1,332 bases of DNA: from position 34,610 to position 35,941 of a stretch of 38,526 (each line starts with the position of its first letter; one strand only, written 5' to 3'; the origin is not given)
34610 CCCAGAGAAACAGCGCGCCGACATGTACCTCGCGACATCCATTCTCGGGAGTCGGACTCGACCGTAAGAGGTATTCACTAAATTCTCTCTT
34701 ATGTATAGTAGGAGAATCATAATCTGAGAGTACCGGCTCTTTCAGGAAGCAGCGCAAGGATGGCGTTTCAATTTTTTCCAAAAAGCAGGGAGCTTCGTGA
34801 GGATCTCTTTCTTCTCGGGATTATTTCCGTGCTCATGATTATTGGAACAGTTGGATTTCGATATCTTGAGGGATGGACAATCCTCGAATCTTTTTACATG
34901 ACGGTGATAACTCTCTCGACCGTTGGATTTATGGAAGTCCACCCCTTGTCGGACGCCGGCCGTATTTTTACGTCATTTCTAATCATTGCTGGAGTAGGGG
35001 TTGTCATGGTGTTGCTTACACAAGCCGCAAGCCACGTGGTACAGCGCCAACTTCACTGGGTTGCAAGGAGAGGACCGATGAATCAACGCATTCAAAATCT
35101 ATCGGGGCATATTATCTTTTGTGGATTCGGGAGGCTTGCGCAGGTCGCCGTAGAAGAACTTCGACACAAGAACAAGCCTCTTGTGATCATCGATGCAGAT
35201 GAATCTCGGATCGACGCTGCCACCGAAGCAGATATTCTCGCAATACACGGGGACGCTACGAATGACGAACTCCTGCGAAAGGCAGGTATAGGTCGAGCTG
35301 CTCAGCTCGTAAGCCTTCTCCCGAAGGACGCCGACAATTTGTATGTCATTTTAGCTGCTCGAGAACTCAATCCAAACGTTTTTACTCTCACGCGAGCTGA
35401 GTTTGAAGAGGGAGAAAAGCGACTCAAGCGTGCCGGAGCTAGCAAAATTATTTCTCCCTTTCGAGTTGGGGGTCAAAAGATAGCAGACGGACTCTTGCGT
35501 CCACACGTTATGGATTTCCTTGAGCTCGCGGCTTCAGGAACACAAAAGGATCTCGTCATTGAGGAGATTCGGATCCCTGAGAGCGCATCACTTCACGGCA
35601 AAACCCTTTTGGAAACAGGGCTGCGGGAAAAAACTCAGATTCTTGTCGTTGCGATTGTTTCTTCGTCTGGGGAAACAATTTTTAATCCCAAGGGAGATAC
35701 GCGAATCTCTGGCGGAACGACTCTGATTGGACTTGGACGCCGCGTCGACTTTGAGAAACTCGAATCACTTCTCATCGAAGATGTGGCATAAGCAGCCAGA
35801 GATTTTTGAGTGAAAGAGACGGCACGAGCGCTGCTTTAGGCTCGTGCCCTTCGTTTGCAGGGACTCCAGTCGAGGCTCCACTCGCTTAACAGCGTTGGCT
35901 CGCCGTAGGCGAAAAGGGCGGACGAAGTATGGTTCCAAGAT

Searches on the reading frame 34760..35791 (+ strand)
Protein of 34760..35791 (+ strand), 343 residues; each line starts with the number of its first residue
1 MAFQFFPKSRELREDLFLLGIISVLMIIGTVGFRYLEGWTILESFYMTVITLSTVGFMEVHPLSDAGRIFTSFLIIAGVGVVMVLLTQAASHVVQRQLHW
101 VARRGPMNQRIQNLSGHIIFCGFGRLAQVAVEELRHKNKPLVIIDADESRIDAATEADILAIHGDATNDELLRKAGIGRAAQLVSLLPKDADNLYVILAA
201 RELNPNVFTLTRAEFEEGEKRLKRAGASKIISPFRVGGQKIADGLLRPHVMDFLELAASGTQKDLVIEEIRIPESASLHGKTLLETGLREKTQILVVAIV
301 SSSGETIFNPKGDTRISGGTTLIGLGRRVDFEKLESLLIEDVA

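Call 45: search_protein_families(library=pfam, proteins=[window:34760-35791:+], max_evalue=0.0001)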
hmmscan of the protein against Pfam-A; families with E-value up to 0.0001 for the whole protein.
window:34760-35791:+ (343 aa): 3 families
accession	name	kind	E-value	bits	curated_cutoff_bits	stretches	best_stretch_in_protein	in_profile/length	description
PF02254.24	TrkA_N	-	1.2e-29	103.5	23.8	1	118-233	1-116/116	TrkA-N domain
PF07885.22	Ion_trans_2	-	8.4e-15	54.9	22.5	1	21-91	2-75/79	Ion channel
PF02080.26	TrkA_C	-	3.6e-09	36.8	27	1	268-338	2-70/71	TrkA-C domain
